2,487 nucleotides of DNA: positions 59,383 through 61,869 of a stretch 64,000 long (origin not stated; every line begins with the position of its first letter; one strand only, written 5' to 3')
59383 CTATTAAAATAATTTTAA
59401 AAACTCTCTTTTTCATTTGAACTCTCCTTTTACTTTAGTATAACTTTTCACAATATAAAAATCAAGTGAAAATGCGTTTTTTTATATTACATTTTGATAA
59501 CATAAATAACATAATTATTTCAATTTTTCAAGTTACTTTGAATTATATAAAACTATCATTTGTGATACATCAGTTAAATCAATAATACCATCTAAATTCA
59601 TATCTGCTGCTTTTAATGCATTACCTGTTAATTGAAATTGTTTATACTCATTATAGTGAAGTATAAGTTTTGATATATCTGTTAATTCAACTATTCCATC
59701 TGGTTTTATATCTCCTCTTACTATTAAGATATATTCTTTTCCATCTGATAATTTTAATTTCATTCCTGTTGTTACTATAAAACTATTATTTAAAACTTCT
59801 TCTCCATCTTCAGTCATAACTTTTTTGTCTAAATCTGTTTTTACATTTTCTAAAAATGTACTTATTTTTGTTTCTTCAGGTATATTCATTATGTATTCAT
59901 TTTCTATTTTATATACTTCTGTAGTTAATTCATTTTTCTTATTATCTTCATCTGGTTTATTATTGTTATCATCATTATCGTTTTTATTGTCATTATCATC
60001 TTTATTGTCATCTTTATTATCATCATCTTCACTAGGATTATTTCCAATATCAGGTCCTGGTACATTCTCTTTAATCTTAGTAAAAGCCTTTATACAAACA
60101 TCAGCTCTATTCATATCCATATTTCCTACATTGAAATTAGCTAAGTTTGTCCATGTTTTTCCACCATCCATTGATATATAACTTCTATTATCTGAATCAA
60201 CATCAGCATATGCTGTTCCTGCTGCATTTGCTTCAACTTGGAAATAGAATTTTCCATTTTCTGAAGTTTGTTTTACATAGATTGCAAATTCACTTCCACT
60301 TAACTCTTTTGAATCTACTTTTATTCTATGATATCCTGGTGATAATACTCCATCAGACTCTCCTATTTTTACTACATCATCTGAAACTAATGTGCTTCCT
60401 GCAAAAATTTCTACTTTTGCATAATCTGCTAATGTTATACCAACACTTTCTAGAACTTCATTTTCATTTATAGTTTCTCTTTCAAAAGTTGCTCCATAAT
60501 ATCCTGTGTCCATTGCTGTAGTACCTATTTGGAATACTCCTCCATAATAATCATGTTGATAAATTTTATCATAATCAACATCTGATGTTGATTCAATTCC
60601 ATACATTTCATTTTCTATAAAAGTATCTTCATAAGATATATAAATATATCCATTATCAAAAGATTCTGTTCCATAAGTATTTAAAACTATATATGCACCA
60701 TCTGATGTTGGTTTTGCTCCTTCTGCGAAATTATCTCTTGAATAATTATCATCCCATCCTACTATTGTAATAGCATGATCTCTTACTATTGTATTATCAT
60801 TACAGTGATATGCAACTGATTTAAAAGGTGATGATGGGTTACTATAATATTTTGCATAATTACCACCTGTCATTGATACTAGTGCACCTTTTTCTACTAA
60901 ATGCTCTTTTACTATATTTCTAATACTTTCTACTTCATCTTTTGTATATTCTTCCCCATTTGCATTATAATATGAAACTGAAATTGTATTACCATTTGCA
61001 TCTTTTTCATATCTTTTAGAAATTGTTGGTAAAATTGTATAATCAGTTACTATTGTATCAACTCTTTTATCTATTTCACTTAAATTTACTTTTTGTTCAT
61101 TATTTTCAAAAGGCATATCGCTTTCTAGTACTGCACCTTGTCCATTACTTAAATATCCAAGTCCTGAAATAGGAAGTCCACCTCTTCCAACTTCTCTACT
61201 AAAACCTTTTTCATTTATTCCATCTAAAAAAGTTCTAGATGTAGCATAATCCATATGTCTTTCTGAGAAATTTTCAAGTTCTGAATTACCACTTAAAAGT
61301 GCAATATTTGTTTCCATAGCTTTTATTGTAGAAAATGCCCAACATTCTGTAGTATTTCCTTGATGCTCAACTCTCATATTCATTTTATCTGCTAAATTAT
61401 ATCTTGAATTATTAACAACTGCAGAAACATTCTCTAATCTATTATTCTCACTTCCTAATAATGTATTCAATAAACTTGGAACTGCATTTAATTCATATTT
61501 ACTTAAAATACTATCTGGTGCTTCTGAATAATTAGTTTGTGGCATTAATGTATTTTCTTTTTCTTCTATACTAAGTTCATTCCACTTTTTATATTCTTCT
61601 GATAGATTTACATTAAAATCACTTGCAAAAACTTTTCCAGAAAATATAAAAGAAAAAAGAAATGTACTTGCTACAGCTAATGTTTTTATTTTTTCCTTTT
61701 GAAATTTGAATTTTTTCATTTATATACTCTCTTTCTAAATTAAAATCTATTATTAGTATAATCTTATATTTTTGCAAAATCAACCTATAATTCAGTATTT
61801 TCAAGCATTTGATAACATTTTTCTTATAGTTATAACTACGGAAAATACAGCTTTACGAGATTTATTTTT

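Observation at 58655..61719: Cohesin-dockerin pair built around a papain-like cysteine protease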

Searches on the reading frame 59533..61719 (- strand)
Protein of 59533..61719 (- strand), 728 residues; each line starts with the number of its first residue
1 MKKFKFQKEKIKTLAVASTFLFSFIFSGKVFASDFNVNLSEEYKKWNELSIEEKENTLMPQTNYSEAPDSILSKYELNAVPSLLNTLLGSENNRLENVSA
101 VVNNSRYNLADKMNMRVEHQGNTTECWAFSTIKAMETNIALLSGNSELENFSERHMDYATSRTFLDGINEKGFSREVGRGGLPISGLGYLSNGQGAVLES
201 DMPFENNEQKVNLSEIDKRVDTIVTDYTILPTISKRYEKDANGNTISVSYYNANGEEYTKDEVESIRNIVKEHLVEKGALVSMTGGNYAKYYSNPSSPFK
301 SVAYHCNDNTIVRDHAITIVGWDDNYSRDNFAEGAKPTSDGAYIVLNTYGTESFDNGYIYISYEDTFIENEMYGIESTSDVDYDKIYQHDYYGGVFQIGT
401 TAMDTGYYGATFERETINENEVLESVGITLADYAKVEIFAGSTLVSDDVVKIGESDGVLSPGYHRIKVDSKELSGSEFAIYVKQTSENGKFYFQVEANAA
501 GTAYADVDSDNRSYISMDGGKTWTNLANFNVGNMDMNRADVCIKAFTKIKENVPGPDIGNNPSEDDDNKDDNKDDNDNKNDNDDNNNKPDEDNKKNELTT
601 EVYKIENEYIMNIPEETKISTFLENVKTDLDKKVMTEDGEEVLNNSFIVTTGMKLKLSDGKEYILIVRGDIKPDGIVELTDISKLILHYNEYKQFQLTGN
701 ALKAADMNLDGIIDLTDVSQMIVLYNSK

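Call 3: search_protein_families(library=pfam, proteins=[window:59533-61719:-], max_evalue=1)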
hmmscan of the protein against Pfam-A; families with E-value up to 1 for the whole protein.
window:59533-61719:- (728 aa): 3 families
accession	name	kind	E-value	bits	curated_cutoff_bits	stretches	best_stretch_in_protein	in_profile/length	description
PF18560.7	Lectin_like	-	6.8e-15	56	27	1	386-547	1-156/156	Lectin like domain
PF00112.29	Peptidase_C1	-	3.3e-13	50.7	20.7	1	116-377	16-214/220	Papain family cysteine protease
PF02012.26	BNR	-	0.54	10.9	27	0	514-524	1-11/12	BNR/Asp-box repeat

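Call 4: search_protein_families(library=ncbifam, proteins=[window:59533-61719:-], max_evalue=1)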
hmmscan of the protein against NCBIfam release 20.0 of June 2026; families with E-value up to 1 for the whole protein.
window:59533-61719:- (728 aa): 0 families

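Call 6: search_solved_structures(query=window:59533-61719:-, max_evalue=10, show_alignments=2)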
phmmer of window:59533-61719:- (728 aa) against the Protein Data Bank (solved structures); distinct sequences matched with E-value up to 10: 37.
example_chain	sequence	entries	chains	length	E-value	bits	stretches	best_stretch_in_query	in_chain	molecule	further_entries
4ci7_A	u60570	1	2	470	4.7e-24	88.3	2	270-417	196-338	CELL SURFACE PROTEIN (PUTATIVE CELL SURFACE-ASSOCIATED CYSTEINE PROTEASE)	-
4d59_A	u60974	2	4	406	1.1e-23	87.1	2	274-418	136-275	CELL SURFACE PROTEIN (PUTATIVE CELL SURFACE-ASSOCIATED CYSTEINE PROTEASE)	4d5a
3n3g_A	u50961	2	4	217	0.02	16.8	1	116-244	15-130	Cathepsin S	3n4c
3ovx_A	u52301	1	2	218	0.02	16.8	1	116-244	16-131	Cathepsin S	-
2fq9_A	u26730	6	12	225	0.02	16.8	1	116-244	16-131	cathepsin S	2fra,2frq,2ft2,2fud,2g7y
1ms6_A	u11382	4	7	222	0.02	16.8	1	116-244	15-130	Cathepsin S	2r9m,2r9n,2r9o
4p6e_A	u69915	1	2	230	0.02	16.8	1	116-244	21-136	Cathepsin S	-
4p6g_A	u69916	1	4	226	0.02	16.8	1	116-244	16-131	Cathepsin S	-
2f1g_A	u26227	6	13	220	0.02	16.8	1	116-244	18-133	Cathepsin S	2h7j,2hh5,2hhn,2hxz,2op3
6yyn_AAA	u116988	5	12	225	0.02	16.8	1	116-244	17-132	Cathepsin S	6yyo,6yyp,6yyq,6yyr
8rnd_A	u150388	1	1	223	0.02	16.8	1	116-244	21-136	Cathepsin S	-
9gj2_A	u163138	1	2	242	0.024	16.5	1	116-244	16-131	Cathepsin S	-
1npz_A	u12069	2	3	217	0.025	16.5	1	116-244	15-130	Cathepsin S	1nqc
2g6d_A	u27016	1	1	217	0.029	16.2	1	116-243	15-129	cathepsin S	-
1nb3_A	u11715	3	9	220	0.034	16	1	116-212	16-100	Cathepsin H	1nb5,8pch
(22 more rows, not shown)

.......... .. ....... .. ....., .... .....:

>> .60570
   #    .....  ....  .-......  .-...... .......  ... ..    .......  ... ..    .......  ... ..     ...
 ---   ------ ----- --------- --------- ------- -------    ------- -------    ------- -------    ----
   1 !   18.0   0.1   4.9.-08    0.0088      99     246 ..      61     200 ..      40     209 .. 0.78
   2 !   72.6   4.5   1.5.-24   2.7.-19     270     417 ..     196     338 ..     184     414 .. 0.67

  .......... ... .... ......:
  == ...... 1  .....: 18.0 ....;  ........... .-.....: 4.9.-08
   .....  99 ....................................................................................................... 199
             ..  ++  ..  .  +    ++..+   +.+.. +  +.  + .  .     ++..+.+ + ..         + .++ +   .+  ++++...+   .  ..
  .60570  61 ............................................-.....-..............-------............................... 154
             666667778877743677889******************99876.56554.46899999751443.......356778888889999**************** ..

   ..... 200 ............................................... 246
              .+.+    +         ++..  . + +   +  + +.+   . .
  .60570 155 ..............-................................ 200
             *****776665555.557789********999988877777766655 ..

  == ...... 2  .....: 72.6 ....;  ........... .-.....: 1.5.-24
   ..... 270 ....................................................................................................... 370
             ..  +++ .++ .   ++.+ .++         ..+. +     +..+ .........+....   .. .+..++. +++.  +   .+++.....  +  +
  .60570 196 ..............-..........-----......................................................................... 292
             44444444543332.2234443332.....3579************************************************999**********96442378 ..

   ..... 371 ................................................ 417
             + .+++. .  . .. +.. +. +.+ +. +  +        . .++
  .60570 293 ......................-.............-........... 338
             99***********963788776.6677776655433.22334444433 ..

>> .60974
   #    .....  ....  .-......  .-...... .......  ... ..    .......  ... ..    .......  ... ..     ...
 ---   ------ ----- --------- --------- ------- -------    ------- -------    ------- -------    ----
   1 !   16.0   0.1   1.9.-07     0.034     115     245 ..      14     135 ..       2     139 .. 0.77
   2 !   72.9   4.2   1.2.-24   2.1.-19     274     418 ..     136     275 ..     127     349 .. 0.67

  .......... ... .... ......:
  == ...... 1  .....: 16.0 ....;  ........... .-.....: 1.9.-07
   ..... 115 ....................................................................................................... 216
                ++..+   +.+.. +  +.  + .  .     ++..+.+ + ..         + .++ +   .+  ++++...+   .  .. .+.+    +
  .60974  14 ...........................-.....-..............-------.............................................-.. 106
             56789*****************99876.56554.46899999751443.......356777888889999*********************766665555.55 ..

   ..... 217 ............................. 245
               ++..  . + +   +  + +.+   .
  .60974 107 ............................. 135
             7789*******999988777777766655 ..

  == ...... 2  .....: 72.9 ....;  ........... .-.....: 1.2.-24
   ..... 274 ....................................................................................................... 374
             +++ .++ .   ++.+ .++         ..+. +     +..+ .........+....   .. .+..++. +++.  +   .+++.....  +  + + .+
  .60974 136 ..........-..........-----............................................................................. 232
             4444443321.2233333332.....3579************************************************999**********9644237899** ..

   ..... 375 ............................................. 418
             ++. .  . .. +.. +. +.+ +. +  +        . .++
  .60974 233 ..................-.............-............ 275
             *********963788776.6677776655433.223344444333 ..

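Call 9: find_homologous_proteins(query=window:59533-61719:-, max_evalue=0.001)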
Query window:59533-61719:- (728 aa): 1409 proteins with E <= 0.001 among 8000 candidates; the best 120 are listed.
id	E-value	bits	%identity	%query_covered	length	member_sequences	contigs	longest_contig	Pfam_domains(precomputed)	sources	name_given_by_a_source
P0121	0.0e+0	1617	100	100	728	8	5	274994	PF00112.30,PF18560.8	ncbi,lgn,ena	-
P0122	0.0e+0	1408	85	100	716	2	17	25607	PF00112.30,PF18560.8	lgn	-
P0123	0.0e+0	1382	85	100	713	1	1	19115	PF00112.30,PF18560.8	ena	-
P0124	0.0e+0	1030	65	100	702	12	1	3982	PF00112.30,PF18560.8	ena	-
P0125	0.0e+0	1022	64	100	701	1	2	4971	PF00112.30,PF00404.25,PF18560.8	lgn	-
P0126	1.7e-295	1000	62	100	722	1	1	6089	PF00112.30,PF00404.25,PF18560.8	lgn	-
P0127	1.5e-292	991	60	100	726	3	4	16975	PF00112.30,PF18560.8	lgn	-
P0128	3.4e-292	989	61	100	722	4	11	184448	PF00112.30,PF00404.25,PF18560.8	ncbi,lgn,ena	-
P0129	5.9e-292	989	62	100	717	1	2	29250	PF00112.30,PF00404.25,PF18560.8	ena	-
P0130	8.7e-291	985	62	100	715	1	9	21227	PF00112.30,PF00404.25,PF18560.8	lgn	-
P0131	1.2e-290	984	62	100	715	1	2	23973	PF00112.30,PF00404.25,PF18560.8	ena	-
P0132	1.4e-290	984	62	100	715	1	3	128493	PF00112.30,PF00404.25,PF18560.8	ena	-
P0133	2.7e-290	983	61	100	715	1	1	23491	PF00112.30,PF00404.25,PF18560.8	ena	-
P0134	2.9e-290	983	62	100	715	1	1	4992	PF00112.30,PF00404.25,PF18560.8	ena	-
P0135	3.5e-290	983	61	100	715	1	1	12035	PF00112.30,PF00404.25,PF18560.8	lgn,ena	-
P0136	3.7e-290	983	62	100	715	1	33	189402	PF00112.30,PF00404.25,PF18560.8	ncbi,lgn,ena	-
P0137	4.0e-290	983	61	100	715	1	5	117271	PF00112.30,PF00404.25,PF18560.8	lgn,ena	-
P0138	4.1e-290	983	61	100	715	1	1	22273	PF00112.30,PF00404.25,PF18560.8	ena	-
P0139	4.1e-290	983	62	100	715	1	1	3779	PF00112.30,PF00404.25,PF18560.8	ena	-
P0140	5.1e-290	982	61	100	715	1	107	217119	PF00112.30,PF00404.25,PF18560.8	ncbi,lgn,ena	-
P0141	5.5e-290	982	62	100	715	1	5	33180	PF00112.30,PF00404.25,PF18560.8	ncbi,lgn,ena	-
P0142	5.8e-290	982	62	100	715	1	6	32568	PF00112.30,PF00404.25,PF18560.8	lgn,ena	-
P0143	6.1e-290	982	61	100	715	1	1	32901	PF00112.30,PF00404.25,PF18560.8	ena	-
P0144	7.3e-290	982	62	100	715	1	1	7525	PF00112.30,PF00404.25,PF18560.8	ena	-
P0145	8.1e-290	982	61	100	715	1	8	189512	PF00112.30,PF00404.25,PF18560.8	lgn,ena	-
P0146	9.4e-290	981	61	100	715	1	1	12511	PF00112.30,PF00404.25,PF18560.8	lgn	-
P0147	9.8e-290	981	61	100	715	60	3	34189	PF00112.30,PF00404.25,PF18560.8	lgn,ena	-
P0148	1.2e-289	981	61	100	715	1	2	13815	PF00112.30,PF00404.25,PF18560.8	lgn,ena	-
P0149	1.2e-289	981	61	100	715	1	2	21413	PF00112.30,PF00404.25,PF18560.8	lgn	-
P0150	1.2e-289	981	61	100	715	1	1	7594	PF00112.30,PF00404.25,PF18560.8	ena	-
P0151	1.2e-289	981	61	100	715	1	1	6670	PF00112.30,PF00404.25,PF18560.8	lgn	-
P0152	1.4e-289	981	61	100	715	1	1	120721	PF00112.30,PF00404.25,PF18560.8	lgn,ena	-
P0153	1.4e-289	981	61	100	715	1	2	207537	PF00112.30,PF00404.25,PF18560.8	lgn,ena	-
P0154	1.5e-289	981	61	100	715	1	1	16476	PF00112.30,PF00404.25,PF18560.8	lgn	-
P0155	1.7e-289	981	61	100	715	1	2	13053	PF00112.30,PF00404.25,PF18560.8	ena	-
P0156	1.7e-289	980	61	100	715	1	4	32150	PF00112.30,PF00404.25,PF18560.8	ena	-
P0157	2.0e-289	980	61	100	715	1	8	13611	PF00112.30,PF00404.25,PF18560.8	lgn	-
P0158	2.2e-289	980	62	100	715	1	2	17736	PF00112.30,PF00404.25,PF18560.8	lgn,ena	-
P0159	2.3e-289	980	61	100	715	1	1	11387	PF00112.30,PF00404.25,PF18560.8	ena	-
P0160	5.4e-282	956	60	100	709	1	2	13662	PF00112.30,PF18560.8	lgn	-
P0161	4.8e-277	939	58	100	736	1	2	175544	PF00112.30,PF18560.8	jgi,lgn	jgi:C1A family cysteine protease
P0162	8.0e-271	919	59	100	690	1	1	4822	PF00112.30,PF18560.8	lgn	-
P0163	3.1e-254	864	55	100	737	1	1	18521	PF00112.30,PF00404.25,PF18560.8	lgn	-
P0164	5.8e-253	860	56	100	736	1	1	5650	PF00112.30,PF00404.25,PF18560.8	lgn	-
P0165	3.3e-252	857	55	100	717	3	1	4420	PF00112.30,PF18560.8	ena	-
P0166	6.4e-252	856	54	100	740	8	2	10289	PF00112.30,PF00404.25,PF18560.8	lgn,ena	-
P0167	2.5e-250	851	55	100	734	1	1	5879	PF00112.30,PF00404.25,PF18560.8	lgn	-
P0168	4.2e-250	850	55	100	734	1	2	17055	PF00112.30,PF00404.25,PF18560.8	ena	-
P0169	7.6e-250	849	55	100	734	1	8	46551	PF00112.30,PF00404.25,PF18560.8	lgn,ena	-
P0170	1.3e-249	849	55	100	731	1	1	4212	PF00112.30,PF00404.25,PF18560.8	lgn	-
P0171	1.3e-249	849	55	100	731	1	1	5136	PF00112.30,PF00404.25,PF18560.8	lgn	-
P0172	2.0e-249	848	55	100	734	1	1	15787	PF00112.30,PF00404.25,PF18560.8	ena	-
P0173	2.1e-249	848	54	100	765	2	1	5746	PF00112.30,PF00404.25,PF18560.8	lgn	-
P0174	2.2e-249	848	55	100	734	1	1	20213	PF00112.30,PF00404.25,PF18560.8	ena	-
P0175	2.3e-249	848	55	100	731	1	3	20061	PF00112.30,PF00404.25,PF18560.8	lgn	-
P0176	3.1e-249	847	55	100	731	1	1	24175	PF00112.30,PF00404.25,PF18560.8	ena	-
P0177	3.2e-249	847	55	100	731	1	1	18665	PF00112.30,PF00404.25,PF18560.8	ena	-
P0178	5.7e-249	847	55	100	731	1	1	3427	PF00112.30,PF00404.25,PF18560.8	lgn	-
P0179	5.9e-249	847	55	100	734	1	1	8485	PF00112.30,PF00404.25,PF18560.8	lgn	-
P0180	1.2e-248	845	55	100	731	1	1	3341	PF00112.30,PF00404.25,PF18560.8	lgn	-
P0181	1.7e-248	845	56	100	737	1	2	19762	PF00112.30,PF00404.25,PF18560.8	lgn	-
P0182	3.4e-248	844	54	100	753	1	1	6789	PF00112.30,PF00404.25,PF18560.8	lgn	-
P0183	3.9e-248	844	55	100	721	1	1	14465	PF00112.30,PF00404.25,PF18560.8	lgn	-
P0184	4.2e-248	844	55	100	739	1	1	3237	PF00112.30,PF00404.25,PF18560.8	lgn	-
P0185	4.7e-248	844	55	100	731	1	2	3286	PF00112.30,PF00404.25,PF18560.8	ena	-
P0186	1.3e-247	842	54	100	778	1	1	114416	PF00112.30,PF00404.25,PF18560.8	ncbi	-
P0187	2.0e-247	841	55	100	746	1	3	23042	PF00112.30,PF00404.25,PF18560.8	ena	-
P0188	2.6e-247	841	55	100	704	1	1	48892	PF00112.30,PF18560.8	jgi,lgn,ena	-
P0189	3.7e-247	841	56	100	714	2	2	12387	PF00112.30,PF18560.8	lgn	-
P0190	8.0e-247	839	54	100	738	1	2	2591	PF00112.30,PF00404.25,PF18560.8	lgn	-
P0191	6.2e-246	837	54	100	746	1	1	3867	PF00112.30,PF00404.25,PF18560.8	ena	-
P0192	9.1e-246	836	54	100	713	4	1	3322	PF00112.30,PF00404.25,PF18560.8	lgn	-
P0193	2.7e-245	834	53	100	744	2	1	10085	PF00112.30,PF00404.25,PF18560.8,PF05887.17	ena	-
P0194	1.2e-243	829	54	100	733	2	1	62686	PF00112.30,PF18560.8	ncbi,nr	ncbi:MAG: hypothetical protein IKL55_02290 [Clostridia bacterium]|nr:hypothetical protein [Clostridi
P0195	1.9e-243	828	53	100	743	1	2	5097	PF00112.30,PF00404.25,PF18560.8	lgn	-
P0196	7.8e-243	826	54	100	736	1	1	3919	PF00112.30,PF00404.25,PF18560.8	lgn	-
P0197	1.5e-242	825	54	100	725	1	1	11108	PF00112.30,PF18560.8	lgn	-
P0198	2.2e-242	825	54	100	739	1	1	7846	PF00112.30,PF00404.25,PF18560.8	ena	-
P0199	2.7e-242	824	54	100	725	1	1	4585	PF00112.30,PF18560.8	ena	-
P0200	4.3e-242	824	54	100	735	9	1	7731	PF00112.30,PF00404.25,PF18560.8,PF05887.17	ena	-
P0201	8.2e-242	823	54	100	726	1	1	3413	PF00112.30,PF00404.25,PF18560.8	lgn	-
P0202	1.8e-241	822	54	100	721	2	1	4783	PF00112.30,PF00404.25,PF18560.8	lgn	-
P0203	4.2e-241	821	53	100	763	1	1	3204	PF00112.30,PF18560.8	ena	-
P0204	5.3e-241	820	55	100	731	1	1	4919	PF00112.30,PF00404.25,PF18560.8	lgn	-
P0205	1.5e-240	819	53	100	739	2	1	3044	PF00112.30,PF18560.8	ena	-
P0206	1.7e-240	819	57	75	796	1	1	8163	PF00112.30,PF00404.25,PF18560.8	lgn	-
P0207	1.7e-240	819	51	100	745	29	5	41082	PF00112.30,PF00404.25,PF18560.8,PF05887.17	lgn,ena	-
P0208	3.0e-240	818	52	100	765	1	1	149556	PF00112.30,PF18560.8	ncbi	-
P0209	4.1e-240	817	57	75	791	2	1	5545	PF00112.30,PF00404.25,PF18560.8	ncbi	-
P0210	5.0e-240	817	54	98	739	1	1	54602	PF00112.30,PF00404.25,PF18560.8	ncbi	-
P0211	8.7e-240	816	51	100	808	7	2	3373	PF00112.30,PF18560.8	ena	-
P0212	1.2e-239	816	54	98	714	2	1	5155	PF00112.30,PF00404.25,PF18560.8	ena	-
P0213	1.6e-239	815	53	100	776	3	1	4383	PF00112.30,PF00404.25,PF18560.8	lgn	-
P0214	2.2e-239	815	53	100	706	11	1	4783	PF00112.30,PF00404.25,PF18560.8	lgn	-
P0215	1.1e-238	813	52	100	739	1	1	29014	PF00112.30,PF18560.8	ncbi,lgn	-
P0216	1.8e-238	812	55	75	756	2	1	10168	PF00112.30,PF00404.25,PF18560.8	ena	-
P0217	3.0e-238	811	54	100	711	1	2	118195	PF00112.30,PF00404.25,PF18560.8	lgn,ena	-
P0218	4.8e-238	810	52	100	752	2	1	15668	PF00112.30,PF00404.25,PF18560.8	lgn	-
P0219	1.0e-237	809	55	76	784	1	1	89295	PF00112.30,PF00404.25,PF18560.8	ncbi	-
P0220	1.5e-237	809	54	100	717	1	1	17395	PF00112.30,PF00404.25,PF18560.8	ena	-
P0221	2.0e-236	805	52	99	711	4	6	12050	PF00112.30,PF00404.25,PF18560.8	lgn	-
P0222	2.6e-236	805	52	100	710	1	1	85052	PF00112.30,PF00404.25,PF18560.8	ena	-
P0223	4.2e-236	804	52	100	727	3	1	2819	PF00112.30,PF18560.8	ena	-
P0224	7.6e-236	803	54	100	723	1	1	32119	PF00112.30,PF18560.8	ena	-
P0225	7.6e-236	803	53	100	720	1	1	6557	PF00112.30,PF00404.25,PF18560.8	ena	-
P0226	9.5e-236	803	55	76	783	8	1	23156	PF00112.30,PF00404.25,PF18560.8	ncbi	-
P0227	9.6e-236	803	54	100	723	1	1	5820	PF00112.30,PF18560.8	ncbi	-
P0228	1.2e-235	803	54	100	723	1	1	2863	PF00112.30,PF18560.8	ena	-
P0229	1.5e-235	802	54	100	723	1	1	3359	PF00112.30,PF18560.8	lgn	-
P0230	2.2e-235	802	52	100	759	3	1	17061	PF00112.30,PF00404.25,PF18560.8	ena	-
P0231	2.4e-234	798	51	100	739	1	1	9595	PF00112.30,PF00404.25,PF18560.8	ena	-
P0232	1.3e-233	796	53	100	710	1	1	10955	PF00112.30,PF00404.25,PF18560.8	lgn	-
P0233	1.3e-233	796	53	100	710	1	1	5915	PF00112.30,PF00404.25,PF18560.8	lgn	-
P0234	5.2e-233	794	51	100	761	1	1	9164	PF00112.30,PF18560.8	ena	-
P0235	6.0e-233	794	52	100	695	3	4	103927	PF00112.30,PF00404.25,PF18560.8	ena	-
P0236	6.6e-233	793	53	100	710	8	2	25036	PF00112.30,PF00404.25,PF18560.8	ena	-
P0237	4.1e-232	791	53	97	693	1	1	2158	PF00112.30,PF18560.8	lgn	-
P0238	8.0e-232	790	52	99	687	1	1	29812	PF00112.30,PF00404.25,PF18560.8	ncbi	-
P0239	9.6e-232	790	53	99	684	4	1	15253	PF00112.30,PF00404.25,PF18560.8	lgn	-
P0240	1.2e-231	789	50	100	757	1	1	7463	PF00112.30,PF00404.25,PF18560.8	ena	-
